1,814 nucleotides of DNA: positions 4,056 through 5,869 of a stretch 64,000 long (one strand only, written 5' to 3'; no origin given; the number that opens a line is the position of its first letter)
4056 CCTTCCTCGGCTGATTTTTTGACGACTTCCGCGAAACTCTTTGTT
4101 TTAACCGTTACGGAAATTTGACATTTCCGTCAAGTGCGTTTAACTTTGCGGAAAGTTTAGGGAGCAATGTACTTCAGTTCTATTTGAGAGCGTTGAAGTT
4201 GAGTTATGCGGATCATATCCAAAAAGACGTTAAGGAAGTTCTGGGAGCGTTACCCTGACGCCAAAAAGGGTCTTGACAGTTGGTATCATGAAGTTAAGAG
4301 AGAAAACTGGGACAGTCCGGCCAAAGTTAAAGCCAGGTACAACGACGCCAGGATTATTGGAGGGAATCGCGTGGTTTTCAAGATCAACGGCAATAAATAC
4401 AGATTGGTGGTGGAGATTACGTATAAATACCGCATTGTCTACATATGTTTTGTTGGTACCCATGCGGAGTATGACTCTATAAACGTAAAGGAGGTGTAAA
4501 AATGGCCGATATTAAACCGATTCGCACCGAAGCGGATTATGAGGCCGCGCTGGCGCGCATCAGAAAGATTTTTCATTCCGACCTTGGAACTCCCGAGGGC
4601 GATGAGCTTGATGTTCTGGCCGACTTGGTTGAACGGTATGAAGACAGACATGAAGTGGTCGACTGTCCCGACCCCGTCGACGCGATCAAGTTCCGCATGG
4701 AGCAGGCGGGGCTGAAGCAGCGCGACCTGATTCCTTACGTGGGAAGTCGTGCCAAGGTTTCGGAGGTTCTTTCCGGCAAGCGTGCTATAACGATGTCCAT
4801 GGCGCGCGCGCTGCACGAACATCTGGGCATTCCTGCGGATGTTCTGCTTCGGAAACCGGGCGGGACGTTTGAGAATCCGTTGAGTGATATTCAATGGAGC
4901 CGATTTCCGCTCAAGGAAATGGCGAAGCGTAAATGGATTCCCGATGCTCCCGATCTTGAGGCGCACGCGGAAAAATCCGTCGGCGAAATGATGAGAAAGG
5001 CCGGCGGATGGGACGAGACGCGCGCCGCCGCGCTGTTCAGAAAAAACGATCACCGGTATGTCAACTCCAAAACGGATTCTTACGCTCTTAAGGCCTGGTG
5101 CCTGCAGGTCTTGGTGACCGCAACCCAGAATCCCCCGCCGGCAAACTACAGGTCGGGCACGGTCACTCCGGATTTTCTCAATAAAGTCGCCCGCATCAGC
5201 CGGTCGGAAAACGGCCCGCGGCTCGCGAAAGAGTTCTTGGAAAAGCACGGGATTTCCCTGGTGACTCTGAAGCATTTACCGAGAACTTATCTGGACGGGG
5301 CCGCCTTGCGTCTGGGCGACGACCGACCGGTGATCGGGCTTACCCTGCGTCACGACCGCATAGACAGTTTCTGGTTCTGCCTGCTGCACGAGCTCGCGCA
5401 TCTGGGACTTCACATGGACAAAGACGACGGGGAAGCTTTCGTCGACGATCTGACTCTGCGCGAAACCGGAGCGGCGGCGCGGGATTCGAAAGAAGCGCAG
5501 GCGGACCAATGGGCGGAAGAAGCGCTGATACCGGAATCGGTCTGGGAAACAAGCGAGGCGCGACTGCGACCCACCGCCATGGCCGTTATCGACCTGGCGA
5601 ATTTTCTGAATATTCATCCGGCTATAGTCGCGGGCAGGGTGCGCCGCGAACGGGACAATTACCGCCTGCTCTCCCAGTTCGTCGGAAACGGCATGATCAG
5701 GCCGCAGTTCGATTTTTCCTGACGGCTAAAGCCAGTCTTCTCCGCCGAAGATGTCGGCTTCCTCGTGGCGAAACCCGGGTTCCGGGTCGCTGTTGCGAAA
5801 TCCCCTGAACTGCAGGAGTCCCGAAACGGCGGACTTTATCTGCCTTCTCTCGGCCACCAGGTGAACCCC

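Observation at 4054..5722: HigB toxin paired with a HigA antitoxin fused to an ImmA/IrrE zinc-metallopeptidase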

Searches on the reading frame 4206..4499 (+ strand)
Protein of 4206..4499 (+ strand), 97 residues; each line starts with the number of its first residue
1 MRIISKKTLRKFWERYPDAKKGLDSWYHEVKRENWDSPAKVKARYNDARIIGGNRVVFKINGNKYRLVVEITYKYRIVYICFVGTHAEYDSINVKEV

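Call 3: search_protein_families(library=pfam, proteins=[window:4206-4499:+], max_evalue=1)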
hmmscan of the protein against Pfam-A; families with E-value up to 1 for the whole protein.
window:4206-4499:+ (97 aa): 1 family
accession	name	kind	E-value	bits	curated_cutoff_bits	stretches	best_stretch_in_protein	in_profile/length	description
PF09907.15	HigB_toxin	-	7.1e-30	103.5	27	1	20-92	2-74/74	HigB_toxin, RelE-like toxic component of a toxin-antitoxin system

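Call 4: search_protein_families(library=ncbifam, proteins=[window:4206-4499:+], max_evalue=1)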
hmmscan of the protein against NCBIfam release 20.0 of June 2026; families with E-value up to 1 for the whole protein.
window:4206-4499:+ (97 aa): 0 families

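Call 5: search_protein_families(library=padloc, proteins=[window:4206-4499:+], max_evalue=1)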
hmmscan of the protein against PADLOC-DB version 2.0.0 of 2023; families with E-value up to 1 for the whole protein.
window:4206-4499:+ (97 aa): 4 families
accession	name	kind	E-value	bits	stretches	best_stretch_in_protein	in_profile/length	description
PDLC03979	PD-Lambda-2_A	-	7.8e-43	143.2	1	1-97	1-97/97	-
PDLC03981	PD-Lambda-2_A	-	1.7e-32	109.8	1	1-92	1-92/94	-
PDLC03978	PD-Lambda-2_A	-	1.5e-12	45.7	1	1-83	1-83/87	-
PDLC03980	PD-Lambda-2_A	-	1.5e-08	33.2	1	1-83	3-85/92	-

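Call 28: search_solved_structures(query=window:4206-4496:+, max_evalue=1, show_alignments=2)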
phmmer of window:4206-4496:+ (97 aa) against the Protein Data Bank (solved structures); distinct sequences matched with E-value up to 1: 3.
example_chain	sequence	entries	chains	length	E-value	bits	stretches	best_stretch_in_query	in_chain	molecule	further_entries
5ycl_B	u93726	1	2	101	9.1e-06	29.1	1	1-92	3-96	mRNA interferase HigB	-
5ifg_A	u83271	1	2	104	9.8e-06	29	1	1-92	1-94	mRNA interferase HigB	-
6kml_A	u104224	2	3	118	1.5e-05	28.4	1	1-92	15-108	mRNA interferase toxin HigB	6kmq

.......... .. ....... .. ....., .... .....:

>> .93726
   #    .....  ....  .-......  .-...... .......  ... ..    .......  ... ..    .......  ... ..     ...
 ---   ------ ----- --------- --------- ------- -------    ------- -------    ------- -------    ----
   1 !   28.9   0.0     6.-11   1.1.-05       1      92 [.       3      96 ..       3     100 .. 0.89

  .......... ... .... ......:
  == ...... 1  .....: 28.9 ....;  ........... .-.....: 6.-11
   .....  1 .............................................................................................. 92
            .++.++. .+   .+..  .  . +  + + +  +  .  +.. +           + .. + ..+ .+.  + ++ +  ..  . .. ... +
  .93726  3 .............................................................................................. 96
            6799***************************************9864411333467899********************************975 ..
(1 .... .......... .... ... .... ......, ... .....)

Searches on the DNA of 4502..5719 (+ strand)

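Call 62: search_dna_similar(query=L065:4600-7400:+, collection=ecoli_genomes, mode=distant, max_rows=8)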
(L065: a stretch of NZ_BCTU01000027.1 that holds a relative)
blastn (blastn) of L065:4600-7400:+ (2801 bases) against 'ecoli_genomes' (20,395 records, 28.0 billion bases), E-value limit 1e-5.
Records with a match: 8; places in all: 8; records where one place covers at least 80% of the query: 3.
Genomes with a match: 8 of 5426; with a place that covers at least 80% of the query: 3. Places per genome that has any: lowest 1, median 1, highest 1. On chromosomes: 8 places; on plasmids: 0.
Best place of each record, by identity: 80-90% 3; 60-80% 5.
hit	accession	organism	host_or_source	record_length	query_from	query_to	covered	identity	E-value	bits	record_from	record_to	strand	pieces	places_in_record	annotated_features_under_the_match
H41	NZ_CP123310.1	Escherichia coli strain AREA_C483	Homo sapiens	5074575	2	2784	99%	85.8%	0e+0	3236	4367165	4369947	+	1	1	ImmA/IrrE family metallo-endopeptidase | beta family protein | type II toxin-antitoxin system HigB family toxin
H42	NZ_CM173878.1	Escherichia coli strain 1218KP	Homo sapiens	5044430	2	2784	99%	85.8%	0e+0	3236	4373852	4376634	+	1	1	ImmA/IrrE family metallo-endopeptidase | beta family protein | type II toxin-antitoxin system HigB family toxin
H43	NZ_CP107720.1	Escherichia coli strain 2021CK-01361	Homo sapiens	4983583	2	2778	99%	85.2%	0e+0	3156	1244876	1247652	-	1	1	ImmA/IrrE family metallo-endopeptidase | beta family protein | type II toxin-antitoxin system HigB family toxin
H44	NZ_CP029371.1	Escherichia coli strain C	cow's milk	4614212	543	1352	29%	65.2%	3e-32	150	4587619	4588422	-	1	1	ImmA/IrrE family metallo-endopeptidase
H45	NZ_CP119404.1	Escherichia coli strain MRE162 substr. UK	Human faeces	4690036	543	1352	29%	65.2%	3e-32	150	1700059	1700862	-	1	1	ImmA/IrrE family metallo-endopeptidase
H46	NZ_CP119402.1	Escherichia coli strain MRE162 substr. FRA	not provided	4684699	543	1352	29%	65.2%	3e-32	150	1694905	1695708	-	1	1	ImmA/IrrE family metallo-endopeptidase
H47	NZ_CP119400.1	Escherichia coli strain MRE162 substr. NOR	not provided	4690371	543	1352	29%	65.2%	3e-32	150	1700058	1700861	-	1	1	ImmA/IrrE family metallo-endopeptidase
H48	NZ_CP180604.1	Escherichia coli strain PS2Canimalfeces3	Cat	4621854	1140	1594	16%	66.0%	2e-22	118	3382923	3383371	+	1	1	ImmA/IrrE family metallo-endopeptidase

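Call 63: get_annotated_region(hit=H41, flank=3000)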
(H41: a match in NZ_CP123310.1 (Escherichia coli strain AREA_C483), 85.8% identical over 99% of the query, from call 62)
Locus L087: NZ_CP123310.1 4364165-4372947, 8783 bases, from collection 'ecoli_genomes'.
description: Escherichia coli strain AREA_C483 chromosome, complete genome
organism: Escherichia coli strain AREA_C483 (NCBI taxid 562)
replicon: chromosome; assembly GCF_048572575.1
host: Homo sapiens; source: stool; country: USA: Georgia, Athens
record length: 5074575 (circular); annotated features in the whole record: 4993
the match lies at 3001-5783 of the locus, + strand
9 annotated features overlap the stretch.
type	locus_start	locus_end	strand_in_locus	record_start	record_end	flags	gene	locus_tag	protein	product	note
CDS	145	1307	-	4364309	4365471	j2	-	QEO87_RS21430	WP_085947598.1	IS3-like element IS3 family transposase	programmed frameshift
CDS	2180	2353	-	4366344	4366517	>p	-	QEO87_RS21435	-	integrase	incomplete; partial in the middle of a contig; missing N-terminus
CDS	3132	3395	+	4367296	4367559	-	-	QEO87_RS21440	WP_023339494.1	type II toxin-antitoxin system HigB family toxin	-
CDS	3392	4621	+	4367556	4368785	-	-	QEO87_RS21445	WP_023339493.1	ImmA/IrrE family metallo-endopeptidase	-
CDS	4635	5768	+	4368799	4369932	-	-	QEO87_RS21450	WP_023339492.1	beta family protein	-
CDS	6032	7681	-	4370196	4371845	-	-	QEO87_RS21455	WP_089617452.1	DUF6119 family protein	-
CDS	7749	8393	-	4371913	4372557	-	hxsA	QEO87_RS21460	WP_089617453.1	His-Xaa-Ser repeat protein HxsA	-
CDS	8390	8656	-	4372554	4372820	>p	-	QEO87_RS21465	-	His-Xaa-Ser system radical SAM maturase HxsC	incomplete; partial in the middle of a contig; missing N-terminus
CDS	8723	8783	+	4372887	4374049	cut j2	-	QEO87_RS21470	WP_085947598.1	IS3-like element IS3 family transposase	programmed frameshift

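Call 72: get_annotated_region(hit=H44, flank=2500)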
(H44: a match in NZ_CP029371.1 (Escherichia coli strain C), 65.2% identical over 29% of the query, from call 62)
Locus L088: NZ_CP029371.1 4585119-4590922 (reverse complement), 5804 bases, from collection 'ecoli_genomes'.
description: Escherichia coli strain C chromosome, complete genome
organism: Escherichia coli strain C (NCBI taxid 562)
replicon: chromosome; assembly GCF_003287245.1
host: -; source: cow's milk; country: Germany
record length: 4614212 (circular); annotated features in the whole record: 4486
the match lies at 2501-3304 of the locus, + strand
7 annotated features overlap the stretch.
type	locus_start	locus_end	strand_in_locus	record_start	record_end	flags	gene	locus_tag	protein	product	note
CDS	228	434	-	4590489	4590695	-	-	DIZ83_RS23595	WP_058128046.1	hypothetical protein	-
CDS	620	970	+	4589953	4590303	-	-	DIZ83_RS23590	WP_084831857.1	hypothetical protein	-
CDS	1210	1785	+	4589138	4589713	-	-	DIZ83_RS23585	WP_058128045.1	recombinase family protein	-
CDS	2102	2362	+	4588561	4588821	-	-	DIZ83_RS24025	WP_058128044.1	type II toxin-antitoxin system HigB family toxin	-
CDS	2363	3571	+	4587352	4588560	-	-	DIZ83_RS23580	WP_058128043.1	ImmA/IrrE family metallo-endopeptidase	-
CDS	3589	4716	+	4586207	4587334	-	-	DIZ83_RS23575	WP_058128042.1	beta family protein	-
CDS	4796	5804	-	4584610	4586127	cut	-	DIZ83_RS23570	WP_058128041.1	SIR2 family protein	-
